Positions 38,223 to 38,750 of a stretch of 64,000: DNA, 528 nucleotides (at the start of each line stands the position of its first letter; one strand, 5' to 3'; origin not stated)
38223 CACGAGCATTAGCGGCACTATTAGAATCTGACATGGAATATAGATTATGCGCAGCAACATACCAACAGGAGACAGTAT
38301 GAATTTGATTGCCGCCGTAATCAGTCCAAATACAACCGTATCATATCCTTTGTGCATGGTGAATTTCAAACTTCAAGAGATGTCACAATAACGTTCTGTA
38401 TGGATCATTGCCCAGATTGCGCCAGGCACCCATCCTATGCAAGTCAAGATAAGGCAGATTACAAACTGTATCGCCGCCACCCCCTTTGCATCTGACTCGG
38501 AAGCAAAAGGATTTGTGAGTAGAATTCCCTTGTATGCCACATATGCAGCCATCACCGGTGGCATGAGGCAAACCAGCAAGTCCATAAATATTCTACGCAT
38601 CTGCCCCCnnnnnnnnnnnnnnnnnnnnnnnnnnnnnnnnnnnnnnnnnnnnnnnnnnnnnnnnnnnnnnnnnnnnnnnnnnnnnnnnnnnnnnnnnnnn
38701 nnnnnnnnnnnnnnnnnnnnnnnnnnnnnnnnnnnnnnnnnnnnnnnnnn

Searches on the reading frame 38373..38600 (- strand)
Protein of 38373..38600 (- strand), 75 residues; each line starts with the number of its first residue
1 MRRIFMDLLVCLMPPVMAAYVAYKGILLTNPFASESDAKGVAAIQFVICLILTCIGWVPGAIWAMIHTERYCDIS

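Call 8: search_protein_families(library=pfam, proteins=[window:38373-38600:-], max_evalue=0.01)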
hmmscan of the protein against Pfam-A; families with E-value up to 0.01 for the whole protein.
window:38373-38600:- (75 aa): 1 family
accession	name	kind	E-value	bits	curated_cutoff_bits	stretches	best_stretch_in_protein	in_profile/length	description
PF01679.22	Pmp3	-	2.7e-05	24.5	22.9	1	39-65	20-45/49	Proteolipid membrane potential modulator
